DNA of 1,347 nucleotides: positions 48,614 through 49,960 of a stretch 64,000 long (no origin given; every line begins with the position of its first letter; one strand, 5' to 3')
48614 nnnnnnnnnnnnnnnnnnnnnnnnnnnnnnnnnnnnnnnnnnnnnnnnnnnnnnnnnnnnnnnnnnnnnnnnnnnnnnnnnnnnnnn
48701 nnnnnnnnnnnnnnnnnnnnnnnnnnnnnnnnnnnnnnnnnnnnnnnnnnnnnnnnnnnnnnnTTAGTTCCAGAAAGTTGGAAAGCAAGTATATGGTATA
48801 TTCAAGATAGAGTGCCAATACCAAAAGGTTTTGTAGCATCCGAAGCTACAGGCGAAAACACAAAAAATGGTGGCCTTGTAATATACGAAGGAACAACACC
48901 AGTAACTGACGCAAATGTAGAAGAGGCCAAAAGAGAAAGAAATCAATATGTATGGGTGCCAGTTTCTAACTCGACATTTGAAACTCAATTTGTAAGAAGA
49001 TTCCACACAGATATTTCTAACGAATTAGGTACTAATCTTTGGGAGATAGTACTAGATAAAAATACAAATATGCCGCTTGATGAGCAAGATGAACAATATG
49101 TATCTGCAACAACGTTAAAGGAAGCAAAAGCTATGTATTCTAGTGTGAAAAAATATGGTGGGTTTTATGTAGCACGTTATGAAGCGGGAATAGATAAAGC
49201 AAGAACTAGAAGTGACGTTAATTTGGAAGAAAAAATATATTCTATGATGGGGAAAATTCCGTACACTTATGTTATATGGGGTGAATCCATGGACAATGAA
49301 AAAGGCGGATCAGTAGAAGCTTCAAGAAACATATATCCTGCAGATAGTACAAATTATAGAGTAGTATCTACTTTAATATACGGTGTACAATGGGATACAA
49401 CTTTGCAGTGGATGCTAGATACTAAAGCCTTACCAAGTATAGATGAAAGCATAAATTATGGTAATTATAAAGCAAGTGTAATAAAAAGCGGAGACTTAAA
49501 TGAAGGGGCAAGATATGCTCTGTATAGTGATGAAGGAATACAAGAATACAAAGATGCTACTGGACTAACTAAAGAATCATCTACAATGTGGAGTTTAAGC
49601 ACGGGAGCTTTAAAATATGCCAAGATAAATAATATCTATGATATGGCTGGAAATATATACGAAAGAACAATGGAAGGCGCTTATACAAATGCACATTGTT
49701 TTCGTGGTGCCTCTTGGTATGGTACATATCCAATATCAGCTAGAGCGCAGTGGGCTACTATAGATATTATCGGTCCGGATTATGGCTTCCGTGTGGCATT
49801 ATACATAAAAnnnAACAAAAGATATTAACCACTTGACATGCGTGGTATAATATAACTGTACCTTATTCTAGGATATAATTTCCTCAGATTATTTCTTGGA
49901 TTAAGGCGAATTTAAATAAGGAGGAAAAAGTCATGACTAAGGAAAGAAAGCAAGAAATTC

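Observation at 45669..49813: Pilin-led three-gene operon: GH18-like protein without the catalytic Glu, a canonical type IV pilin, and a 698-aa Glu5-less pilin fused to an FGE-sulfatase-like domain, with no pilus machinery in the window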

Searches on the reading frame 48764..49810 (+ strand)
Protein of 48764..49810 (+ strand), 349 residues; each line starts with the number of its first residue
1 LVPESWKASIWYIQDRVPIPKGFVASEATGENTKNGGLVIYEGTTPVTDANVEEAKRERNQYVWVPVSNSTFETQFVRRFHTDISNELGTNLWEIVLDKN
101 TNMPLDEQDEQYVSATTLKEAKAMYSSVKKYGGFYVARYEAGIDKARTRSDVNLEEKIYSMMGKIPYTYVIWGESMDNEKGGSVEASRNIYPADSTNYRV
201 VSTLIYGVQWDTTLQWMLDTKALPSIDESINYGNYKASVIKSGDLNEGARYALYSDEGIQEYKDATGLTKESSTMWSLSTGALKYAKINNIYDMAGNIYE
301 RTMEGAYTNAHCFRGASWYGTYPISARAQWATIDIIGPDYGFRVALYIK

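Call 37: search_solved_structures(query=A4, max_evalue=10, show_alignments=4)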
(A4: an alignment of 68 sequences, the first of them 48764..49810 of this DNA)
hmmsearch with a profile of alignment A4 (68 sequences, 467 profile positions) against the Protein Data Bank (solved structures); distinct sequences matched with E-value up to 10: 15.
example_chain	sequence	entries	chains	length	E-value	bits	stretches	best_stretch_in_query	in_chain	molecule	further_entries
1y4j_A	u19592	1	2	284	4.2e-05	25.6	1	402-462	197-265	Sulfatase modifying factor 2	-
5o4u_A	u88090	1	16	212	0.0021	20.1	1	1-109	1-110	Flagellin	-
9egp_A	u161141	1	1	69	0.034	16.1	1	2-61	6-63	Geopilin domain 1 protein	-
2y3c_A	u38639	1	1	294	0.15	14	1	402-462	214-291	TREPONEMA DENTICOLA VARIABLE PROTEIN 1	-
5aoh_A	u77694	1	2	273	0.16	13.8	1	397-461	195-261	Spore coat protein CotH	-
9lab_B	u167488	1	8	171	0.17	13.7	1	1-27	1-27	MSHA major pilin subunit MshA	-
7tgg_A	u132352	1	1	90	0.25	13.2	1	2-61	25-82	Geopilin domain 1 protein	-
7w6t_I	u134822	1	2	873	0.36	12.7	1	3-102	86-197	Dipeptidyl aminopeptidase-like protein 6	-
7ukg_I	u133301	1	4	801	0.5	12.2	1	3-80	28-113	Dipeptidyl-peptidase 6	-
9myj_B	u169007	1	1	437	0.54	12.1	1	406-422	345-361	Lipoprotein, putative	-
9p6h_B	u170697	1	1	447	0.57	12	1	406-422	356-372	Lipoprotein, putative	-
7e8h_I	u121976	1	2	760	0.59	12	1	4-46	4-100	Dipeptidyl aminopeptidase-like protein 6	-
7dht_A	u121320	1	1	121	0.76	11.6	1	77-151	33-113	Autophagy-related protein 8f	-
7e8h_J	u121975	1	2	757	0.91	11.4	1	5-46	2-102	Dipeptidyl aminopeptidase-like protein 6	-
2n28_A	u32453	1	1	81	3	9.6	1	7-41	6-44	Protein Vpu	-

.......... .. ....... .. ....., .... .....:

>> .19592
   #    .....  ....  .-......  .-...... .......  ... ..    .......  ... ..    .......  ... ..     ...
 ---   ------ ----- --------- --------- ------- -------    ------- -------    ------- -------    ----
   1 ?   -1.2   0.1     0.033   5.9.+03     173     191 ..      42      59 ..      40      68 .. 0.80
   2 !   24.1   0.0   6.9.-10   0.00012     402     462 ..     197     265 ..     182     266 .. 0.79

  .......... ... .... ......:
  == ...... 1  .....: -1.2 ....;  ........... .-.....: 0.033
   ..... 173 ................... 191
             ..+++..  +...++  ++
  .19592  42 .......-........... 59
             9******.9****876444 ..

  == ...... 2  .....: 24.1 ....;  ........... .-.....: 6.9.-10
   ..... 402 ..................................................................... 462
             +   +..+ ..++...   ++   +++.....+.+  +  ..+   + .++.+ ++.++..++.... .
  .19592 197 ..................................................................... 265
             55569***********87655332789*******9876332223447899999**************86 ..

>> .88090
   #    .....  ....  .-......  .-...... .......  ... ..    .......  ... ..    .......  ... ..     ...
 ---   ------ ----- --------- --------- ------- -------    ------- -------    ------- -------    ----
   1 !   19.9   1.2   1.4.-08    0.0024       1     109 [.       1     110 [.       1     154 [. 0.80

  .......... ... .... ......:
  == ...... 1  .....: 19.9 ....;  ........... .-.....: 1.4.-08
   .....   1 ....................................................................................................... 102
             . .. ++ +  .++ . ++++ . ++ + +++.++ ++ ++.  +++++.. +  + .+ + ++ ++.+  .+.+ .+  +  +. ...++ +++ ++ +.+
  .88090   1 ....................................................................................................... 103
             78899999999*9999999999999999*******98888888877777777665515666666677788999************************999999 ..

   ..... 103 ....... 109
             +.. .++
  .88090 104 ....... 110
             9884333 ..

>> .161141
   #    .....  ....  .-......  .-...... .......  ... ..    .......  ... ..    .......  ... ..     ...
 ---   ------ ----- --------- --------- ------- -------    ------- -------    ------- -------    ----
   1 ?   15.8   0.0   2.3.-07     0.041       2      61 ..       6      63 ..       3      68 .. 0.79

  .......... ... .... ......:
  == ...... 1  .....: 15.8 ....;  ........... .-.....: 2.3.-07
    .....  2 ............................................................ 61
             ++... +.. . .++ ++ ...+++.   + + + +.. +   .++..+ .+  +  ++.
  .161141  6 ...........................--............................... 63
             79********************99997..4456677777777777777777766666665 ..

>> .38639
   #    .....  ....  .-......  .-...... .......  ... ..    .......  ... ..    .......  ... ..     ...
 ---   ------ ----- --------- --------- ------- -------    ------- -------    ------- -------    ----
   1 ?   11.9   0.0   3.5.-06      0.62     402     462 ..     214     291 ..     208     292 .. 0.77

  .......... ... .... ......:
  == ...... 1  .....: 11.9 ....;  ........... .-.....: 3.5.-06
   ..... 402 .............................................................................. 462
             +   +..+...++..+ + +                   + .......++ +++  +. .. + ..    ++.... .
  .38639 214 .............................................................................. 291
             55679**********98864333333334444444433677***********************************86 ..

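Call 45: predict_structure(alignment_id=A4)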
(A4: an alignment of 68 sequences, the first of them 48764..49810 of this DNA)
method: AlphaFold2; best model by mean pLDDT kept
length: 349 residues; sequences in the alignment: 68
mean_pLDDT: 95.5   pTM: 0.94
mean pLDDT of the five models: 95.5, 95.5, 95.4, 95.2, 91.7
residues with pLDDT >= 90: 324; 70-90: 24; 50-70: 1; < 50: 0
segments of 3 or more residues with pLDDT < 50: none
pLDDT, mean of each block of 10 residues (from residue 1): 93 97 98 97 98 98 97 96 94 97 98 98 98 98 94 90 97 93 96 95 98 98 93 92 97 94 96 96 96 94 96 93 93 85 98
secondary structure, 60 per line:
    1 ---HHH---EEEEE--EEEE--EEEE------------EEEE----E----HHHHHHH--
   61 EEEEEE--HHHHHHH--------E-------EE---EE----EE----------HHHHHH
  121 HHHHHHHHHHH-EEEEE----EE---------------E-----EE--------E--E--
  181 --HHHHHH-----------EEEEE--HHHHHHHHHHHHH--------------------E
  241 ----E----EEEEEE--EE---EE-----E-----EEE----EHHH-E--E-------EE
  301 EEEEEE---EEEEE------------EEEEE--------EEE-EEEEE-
elements in order: E10-14 E17-20 E23-26 E39-42 H52-58 E61-66 H69-75 H115-131 E133-137 H183-188 E200-204 H207-219 E250-255 E276-278 E299-306 E310-314 E327-331 E340-342 E344-348

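Call 47: fold_search(model_id=the predicted structure, library=pdb)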
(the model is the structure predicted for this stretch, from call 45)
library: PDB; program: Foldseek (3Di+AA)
matches with E <= 10: 171; with E <= 0.001: 3
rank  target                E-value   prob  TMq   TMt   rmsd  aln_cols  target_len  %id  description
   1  2y3c                  1.7e-04  0.92  0.23  0.28  18.0       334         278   13  Treponema denticola variable protein 1 (released 2011-08-31)
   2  5aoh_A                4.7e-04  1.00  0.27  0.35   8.0       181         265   14  Crystal Structure of CarF (released 2017-01-25)
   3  5vf4_C                1.0e-03  1.00  0.36  0.34   7.5       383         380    9  Thermus aquaticus variable protein (TaqVP) from diversity-generating retroelements (DGR) (released 2017-05-24)
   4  5vf4_A                1.3e-03  0.99  0.30  0.28   8.3       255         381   12  Thermus aquaticus variable protein (TaqVP) from diversity-generating retroelements (DGR) (released 2017-05-24)
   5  5aoh_B                1.8e-03  0.99  0.35  0.46   8.3       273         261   12  Crystal Structure of CarF (released 2017-01-25)
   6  9mzu_A                2.5e-03  0.93  0.25  0.20   8.1       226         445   12  Structure of PorKN from Porphyromonas gingivalis (released 2025-04-16)
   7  5vf4_D                2.9e-03  0.98  0.40  0.37   8.5       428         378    9  Thermus aquaticus variable protein (TaqVP) from diversity-generating retroelements (DGR) (released 2017-05-24)
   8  5hha_A                3.3e-03  0.75  0.25  0.31  10.2       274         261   15  Structure of PvdO from Pseudomonas aeruginosa (released 2017-01-18)
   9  6vqp_A                8.9e-03  0.99  0.17  0.21   4.1        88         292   20  Structure of CalU17 from the Calicheamicin Biosynthesis Pathway of Micromonospora echinospora (released 2021-02-17)
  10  6muj_B                5.4e-02  0.44  0.28  0.32   9.9       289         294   12  Formylglycine generating enzyme bound to copper (released 2019-02-27)
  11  1yu2                  5.4e-02  0.06  0.17  0.16  19.1       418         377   10  Major Tropism Determinant M1 Variant (released 2005-09-20)
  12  5nyy                  5.8e-02  0.84  0.14  0.17   6.3        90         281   21  Formylglycine generating enzyme from T. curvata in complex with Cd(II) (released 2017-06-07)
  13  5nxl                  1.3e-01  0.66  0.14  0.16   6.2        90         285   21  Formylglycine generating enzyme from T. curvata in complex with Ag(I) (released 2017-06-07)
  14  8u42_A                1.4e-01  0.12  0.25  0.20  19.3       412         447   11  OvsA from Halomonas utahensis, a selenoxide synthase involved in ovoselenol biosynthesis (released 2024-07-17)
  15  1yu0                  1.6e-01  0.14  0.23  0.22  10.0       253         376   10  Major Tropism Determinant P1 Variant (released 2005-09-20)
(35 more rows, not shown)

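Call 70: fold_search(model_id=the predicted structure, library=viral)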
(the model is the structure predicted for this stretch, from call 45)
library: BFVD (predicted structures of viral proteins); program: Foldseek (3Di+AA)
matches with E <= 10: 317; with E <= 0.001: 2
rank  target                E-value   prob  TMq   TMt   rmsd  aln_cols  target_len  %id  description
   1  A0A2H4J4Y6            5.6e-05  1.00  0.40  0.22   8.3       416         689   11  Sulfatase-modifying factor enzyme-like domain-containing protein [uncultured Caudovirales phage]
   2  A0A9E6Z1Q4            7.3e-04  1.00  0.35  0.22   6.2       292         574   11  (no name in the UniProt tables at hand)
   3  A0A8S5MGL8            1.9e-03  0.97  0.32  0.17   8.6       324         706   11  Tail collar fiber protein [Podoviridae sp. ctqve24]
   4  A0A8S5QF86            2.1e-03  0.82  0.27  0.24  10.6       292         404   10  ChiA1-BD-binding domain protein [Caudovirales sp. ctqPn17]
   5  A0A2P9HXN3            3.9e-03  0.85  0.38  0.24  16.7       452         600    8  (no name in the UniProt tables at hand)
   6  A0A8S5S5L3            5.0e-03  0.94  0.32  0.13   7.0       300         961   11  Tail collar fiber protein [Podoviridae sp. ctsUe5]
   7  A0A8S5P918            1.3e-02  0.38  0.23  0.07  16.7       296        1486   12  Collagen triple helix repeat protein [Podoviridae sp. ctU7u6]
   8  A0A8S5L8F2            1.4e-02  0.69  0.29  0.11  14.7       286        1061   11  Tail collar fiber protein [Siphoviridae sp. ctjfQ5]
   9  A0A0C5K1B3            1.6e-02  0.92  0.27  0.22   6.6       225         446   12  (no name in the UniProt tables at hand)
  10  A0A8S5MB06            3.7e-02  0.84  0.35  0.22   8.6       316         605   10  Tail collar fiber protein [Siphoviridae sp. ctsDY37]
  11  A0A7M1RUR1            3.9e-02  0.57  0.30  0.20  11.6       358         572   10  Tail fiber protein [uncultured phage cr55_1]
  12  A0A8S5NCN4            4.5e-02  0.08  0.19  0.11  18.6       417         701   13  Uncharacterized protein [Siphoviridae sp. ctUse40]
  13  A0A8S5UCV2            1.0e-01  0.13  0.27  0.23  14.2       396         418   10  Tail collar fiber protein [Myoviridae sp. ctBvM24]
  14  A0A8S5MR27            1.1e-01  0.12  0.18  0.08  14.6       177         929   13  Uncharacterized protein [Siphoviridae sp. ctA4S13]
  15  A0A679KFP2            1.5e-01  0.30  0.27  0.15   8.7       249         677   10  Tail fiber protein [Escherichia phage T7]
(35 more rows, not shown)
